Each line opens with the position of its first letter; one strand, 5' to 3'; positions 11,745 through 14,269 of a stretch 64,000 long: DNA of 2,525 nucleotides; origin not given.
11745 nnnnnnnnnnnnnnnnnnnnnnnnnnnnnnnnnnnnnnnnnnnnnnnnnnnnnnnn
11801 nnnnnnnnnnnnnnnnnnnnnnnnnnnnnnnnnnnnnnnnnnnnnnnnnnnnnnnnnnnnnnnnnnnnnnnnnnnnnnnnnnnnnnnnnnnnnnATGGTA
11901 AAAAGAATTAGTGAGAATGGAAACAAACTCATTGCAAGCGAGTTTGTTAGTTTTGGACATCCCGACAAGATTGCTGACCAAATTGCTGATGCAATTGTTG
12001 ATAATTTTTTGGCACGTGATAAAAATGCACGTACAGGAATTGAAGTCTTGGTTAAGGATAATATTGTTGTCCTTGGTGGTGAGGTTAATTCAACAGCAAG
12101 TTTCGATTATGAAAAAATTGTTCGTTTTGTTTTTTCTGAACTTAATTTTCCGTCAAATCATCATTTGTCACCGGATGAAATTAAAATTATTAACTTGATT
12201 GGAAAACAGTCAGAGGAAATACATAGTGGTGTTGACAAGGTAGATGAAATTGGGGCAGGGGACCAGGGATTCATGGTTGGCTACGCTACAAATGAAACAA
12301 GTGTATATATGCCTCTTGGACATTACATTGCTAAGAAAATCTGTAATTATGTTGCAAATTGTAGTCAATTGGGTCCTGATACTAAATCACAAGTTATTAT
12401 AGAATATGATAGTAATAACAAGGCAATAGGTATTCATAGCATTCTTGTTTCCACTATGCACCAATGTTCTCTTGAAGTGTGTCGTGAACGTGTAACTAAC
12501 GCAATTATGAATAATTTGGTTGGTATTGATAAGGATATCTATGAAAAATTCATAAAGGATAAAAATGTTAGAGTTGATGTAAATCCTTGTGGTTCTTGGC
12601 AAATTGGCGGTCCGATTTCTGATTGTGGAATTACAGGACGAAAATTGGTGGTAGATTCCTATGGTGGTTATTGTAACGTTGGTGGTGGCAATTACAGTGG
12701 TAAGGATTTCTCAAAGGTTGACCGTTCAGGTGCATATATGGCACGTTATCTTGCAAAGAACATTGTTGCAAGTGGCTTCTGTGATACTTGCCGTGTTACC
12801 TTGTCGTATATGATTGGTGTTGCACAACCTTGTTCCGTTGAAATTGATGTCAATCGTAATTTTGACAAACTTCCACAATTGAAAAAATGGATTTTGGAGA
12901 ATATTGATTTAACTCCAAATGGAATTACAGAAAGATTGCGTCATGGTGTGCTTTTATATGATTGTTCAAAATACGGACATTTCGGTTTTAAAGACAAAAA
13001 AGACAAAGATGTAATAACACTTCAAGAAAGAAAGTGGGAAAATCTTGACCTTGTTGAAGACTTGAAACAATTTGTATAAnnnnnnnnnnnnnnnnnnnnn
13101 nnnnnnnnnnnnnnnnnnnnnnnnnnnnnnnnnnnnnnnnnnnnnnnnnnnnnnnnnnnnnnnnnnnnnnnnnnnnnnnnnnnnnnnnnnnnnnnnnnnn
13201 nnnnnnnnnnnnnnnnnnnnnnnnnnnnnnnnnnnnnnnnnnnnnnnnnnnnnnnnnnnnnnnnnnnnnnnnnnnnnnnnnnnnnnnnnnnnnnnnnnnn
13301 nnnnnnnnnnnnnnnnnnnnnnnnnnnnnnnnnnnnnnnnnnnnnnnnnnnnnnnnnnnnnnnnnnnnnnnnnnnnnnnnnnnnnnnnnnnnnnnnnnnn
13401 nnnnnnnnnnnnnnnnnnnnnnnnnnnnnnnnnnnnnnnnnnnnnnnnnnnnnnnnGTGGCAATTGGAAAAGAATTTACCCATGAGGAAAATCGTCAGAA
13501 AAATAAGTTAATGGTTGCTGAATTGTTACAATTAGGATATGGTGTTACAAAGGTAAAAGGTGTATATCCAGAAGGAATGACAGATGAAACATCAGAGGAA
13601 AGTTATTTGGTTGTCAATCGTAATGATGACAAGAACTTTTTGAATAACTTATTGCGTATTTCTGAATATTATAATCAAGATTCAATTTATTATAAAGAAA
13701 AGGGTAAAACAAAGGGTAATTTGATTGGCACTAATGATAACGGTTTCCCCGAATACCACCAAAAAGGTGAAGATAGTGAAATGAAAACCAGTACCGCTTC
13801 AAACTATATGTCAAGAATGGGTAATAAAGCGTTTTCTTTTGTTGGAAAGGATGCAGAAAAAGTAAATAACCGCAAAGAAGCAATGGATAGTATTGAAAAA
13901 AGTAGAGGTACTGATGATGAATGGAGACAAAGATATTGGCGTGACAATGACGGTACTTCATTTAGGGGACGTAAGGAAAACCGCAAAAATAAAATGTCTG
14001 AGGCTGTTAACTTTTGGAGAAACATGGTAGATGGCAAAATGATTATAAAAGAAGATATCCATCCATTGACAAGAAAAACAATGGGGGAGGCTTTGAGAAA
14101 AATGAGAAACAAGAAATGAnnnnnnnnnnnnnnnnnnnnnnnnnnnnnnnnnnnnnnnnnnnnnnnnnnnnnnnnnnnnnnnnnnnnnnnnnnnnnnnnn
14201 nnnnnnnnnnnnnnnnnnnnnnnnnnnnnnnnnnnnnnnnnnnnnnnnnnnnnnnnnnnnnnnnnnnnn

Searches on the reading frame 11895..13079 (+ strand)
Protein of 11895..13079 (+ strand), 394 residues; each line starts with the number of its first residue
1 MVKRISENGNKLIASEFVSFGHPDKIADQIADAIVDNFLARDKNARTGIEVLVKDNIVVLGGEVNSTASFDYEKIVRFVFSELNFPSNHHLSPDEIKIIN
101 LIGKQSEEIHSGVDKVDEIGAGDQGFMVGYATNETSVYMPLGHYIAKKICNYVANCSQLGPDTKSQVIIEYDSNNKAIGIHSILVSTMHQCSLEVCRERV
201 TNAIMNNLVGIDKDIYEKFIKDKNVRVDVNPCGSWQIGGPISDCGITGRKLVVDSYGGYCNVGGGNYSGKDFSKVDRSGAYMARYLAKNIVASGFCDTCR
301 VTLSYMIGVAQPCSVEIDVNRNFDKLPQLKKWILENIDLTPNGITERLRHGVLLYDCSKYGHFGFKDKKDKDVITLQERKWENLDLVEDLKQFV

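Call 11: search_protein_families(library=pfam, proteins=[window:11895-13079:+], max_evalue=0.001)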
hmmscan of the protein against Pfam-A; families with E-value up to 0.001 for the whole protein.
window:11895-13079:+ (394 aa): 3 families
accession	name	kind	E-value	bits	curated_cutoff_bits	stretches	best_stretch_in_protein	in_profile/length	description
PF02773.21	S-AdoMet_synt_C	-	1.5e-44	151.7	25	1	237-366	1-132/138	S-adenosylmethionine synthetase, C-terminal domain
PF00438.25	S-AdoMet_synt_N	-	6.9e-27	94.3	33.1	1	11-106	2-98/99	S-adenosylmethionine synthetase, N-terminal domain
PF02772.21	S-AdoMet_synt_M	-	9e-27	94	29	1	118-234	1-119/120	S-adenosylmethionine synthetase, central domain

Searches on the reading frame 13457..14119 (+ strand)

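Call 40: search_protein_families(library=pfam, proteins=[window:13457-14119:+], max_evalue=0.001)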
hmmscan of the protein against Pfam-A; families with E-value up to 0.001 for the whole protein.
window:13457-14119:+ (220 aa): 1 family
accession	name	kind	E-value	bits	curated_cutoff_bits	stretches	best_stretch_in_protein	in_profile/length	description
PF23780.1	S-AdoMet_lyase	-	1.3e-11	45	28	1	5-109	8-110/133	S-Adenosylmethionine lyase family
